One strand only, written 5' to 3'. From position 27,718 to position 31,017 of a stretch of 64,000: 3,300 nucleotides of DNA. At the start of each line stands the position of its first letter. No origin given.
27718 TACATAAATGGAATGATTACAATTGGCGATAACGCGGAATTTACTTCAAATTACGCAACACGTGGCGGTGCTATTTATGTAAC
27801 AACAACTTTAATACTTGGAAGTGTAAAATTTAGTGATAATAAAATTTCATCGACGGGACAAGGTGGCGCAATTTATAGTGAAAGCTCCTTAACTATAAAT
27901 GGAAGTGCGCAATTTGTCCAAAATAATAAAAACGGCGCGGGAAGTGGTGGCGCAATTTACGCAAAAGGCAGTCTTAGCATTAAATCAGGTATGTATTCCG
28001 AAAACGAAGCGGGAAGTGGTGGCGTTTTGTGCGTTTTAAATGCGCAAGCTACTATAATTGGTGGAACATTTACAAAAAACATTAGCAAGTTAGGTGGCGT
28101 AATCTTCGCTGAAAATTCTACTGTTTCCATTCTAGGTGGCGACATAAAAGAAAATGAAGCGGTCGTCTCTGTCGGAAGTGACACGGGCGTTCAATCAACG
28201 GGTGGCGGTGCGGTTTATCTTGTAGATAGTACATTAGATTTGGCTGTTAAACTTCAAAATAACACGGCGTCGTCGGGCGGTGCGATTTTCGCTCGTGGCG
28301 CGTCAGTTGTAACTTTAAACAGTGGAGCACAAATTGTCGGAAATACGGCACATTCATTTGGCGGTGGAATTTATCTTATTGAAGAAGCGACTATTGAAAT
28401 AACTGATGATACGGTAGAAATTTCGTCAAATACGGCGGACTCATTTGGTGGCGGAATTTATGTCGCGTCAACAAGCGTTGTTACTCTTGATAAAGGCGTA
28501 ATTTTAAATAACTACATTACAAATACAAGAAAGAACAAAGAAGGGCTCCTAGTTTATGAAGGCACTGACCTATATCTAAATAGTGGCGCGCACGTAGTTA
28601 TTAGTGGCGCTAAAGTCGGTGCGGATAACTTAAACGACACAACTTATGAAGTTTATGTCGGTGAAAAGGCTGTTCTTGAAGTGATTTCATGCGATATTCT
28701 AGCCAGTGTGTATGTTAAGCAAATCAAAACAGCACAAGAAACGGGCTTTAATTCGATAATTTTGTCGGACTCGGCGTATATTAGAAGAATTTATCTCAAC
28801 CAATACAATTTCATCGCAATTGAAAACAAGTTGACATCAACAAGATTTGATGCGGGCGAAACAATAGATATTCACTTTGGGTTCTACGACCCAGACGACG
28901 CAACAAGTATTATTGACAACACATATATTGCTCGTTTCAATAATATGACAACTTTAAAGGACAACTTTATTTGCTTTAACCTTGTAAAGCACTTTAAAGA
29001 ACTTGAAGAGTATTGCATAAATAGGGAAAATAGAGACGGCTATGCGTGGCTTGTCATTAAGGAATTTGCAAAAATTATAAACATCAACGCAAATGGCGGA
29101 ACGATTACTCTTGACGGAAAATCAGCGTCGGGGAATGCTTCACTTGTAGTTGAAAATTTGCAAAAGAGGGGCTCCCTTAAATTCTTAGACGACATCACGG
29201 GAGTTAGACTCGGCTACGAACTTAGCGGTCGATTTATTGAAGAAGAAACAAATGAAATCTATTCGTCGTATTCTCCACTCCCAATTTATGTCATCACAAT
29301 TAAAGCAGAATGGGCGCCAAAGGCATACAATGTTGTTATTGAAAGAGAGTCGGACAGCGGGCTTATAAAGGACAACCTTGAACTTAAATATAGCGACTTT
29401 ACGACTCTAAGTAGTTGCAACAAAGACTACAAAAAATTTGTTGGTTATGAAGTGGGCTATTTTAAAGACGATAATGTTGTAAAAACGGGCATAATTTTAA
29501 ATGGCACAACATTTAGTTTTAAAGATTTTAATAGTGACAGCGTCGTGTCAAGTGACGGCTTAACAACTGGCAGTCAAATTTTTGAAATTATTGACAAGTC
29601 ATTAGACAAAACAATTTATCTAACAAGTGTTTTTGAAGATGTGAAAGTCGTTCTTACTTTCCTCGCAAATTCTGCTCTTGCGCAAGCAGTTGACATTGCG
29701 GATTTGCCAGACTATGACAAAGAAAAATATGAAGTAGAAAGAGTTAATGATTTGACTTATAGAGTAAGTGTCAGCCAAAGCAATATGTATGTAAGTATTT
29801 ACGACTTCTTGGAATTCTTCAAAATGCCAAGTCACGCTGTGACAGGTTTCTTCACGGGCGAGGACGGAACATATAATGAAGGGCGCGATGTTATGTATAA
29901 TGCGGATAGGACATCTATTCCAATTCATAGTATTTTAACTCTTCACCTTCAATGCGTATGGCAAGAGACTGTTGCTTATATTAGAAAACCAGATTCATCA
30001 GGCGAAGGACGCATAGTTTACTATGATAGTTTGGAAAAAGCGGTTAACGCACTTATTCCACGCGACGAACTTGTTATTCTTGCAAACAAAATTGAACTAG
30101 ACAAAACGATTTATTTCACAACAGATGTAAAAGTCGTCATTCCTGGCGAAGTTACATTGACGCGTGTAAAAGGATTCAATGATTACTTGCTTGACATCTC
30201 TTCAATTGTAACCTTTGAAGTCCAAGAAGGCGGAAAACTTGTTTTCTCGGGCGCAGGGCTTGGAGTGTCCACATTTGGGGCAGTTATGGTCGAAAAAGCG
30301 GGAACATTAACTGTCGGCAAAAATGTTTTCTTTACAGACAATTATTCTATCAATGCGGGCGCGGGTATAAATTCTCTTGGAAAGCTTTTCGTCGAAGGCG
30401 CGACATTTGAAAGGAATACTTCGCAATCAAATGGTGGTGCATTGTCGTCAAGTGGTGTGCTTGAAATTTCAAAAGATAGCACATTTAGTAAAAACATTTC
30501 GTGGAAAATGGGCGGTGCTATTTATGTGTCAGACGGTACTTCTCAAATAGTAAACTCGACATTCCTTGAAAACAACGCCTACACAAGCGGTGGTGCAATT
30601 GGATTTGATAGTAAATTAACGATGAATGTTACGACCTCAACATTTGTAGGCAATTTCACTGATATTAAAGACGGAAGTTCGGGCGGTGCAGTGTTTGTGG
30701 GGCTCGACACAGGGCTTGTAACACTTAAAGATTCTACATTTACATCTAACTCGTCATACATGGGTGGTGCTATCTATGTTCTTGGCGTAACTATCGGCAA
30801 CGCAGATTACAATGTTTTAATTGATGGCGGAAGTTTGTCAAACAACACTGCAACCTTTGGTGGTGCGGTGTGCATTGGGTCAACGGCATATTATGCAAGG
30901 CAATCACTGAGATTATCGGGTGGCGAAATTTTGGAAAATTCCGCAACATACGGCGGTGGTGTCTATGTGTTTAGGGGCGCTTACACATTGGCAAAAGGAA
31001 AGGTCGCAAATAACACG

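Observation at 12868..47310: Intact 34.4-kb gene encoding an 11,480-aa N-terminally anchored surface fibre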

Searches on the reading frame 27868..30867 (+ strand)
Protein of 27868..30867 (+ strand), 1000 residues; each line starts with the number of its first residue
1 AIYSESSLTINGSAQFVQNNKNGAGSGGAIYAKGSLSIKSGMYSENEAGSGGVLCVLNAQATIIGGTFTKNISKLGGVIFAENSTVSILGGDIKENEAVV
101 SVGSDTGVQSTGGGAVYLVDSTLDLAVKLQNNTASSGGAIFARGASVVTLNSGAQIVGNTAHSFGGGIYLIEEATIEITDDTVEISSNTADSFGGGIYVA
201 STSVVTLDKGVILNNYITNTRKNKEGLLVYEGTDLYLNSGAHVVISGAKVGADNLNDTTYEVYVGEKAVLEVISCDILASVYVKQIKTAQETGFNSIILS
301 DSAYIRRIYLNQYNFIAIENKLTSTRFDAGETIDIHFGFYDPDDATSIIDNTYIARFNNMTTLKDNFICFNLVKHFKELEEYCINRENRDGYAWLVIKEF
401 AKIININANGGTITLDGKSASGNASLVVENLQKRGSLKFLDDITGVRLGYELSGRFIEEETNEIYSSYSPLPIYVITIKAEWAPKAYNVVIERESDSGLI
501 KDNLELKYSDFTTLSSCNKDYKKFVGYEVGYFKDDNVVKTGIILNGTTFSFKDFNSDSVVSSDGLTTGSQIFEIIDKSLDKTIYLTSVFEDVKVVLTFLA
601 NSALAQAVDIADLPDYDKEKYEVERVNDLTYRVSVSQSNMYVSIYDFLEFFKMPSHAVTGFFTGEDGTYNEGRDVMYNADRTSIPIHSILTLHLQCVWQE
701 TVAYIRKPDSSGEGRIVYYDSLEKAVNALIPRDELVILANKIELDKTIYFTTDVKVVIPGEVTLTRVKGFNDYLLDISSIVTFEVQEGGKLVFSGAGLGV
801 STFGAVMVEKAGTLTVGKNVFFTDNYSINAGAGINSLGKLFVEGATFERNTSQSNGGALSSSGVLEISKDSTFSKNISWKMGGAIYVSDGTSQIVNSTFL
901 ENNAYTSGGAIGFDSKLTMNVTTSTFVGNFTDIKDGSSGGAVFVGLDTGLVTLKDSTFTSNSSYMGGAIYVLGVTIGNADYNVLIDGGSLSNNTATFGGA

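Call 4: search_protein_families(library=pfam, proteins=[window:27868-30867:+], max_evalue=0.01)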
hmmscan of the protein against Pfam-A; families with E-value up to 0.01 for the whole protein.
window:27868-30867:+ (1000 aa): 1 family
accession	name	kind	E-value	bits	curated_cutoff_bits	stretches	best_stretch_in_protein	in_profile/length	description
PF02415.23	Chlam_PMP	-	1.7e-15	55.9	20.6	0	846-861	3-18/19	Chlamydia polymorphic membrane protein (Chlamydia_PMP) repeat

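Call 58: search_protein_families(library=ncbifam, proteins=[window:27868-30867:+], max_evalue=0.01)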
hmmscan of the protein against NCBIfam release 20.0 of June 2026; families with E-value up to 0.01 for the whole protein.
window:27868-30867:+ (1000 aa): 1 family
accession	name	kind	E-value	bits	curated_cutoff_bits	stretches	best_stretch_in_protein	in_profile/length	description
TIGR01376.1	POMP_repeat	repeat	5.1e-16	57.6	15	1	11-39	2-28/28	polymorphic outer membrane protein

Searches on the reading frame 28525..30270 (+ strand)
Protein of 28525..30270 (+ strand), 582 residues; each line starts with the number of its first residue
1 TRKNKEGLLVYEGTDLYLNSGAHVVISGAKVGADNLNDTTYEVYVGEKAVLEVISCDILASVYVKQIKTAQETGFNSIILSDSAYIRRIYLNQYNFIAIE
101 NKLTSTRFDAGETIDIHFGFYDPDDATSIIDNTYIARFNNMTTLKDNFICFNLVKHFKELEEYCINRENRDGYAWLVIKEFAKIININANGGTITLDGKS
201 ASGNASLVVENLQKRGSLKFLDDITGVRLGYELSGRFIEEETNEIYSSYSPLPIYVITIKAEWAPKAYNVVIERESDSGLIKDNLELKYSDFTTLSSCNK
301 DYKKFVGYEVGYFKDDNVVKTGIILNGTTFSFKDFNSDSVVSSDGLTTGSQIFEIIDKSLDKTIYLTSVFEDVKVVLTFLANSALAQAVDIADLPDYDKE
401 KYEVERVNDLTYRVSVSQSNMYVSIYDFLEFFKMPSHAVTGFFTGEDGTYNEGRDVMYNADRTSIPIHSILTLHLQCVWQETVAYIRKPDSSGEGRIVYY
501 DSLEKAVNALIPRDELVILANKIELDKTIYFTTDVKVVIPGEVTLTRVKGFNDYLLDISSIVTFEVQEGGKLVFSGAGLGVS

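Call 63: search_protein_families(library=pfam, proteins=[window:28525-30270:+], max_evalue=5)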
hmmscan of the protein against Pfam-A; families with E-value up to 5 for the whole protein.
window:28525-30270:+ (582 aa): 1 family
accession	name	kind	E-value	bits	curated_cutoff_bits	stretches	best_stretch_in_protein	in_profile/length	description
PF01881.21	Cas_Cas6_C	-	0.081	14.2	23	1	245-333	11-96/125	CRISPR associated protein Cas6, C-terminal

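Call 76: search_solved_structures(query=window:28525-30270:+, max_evalue=0.1)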
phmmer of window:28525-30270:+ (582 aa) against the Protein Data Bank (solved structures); distinct sequences matched with E-value up to 0.1: 0.
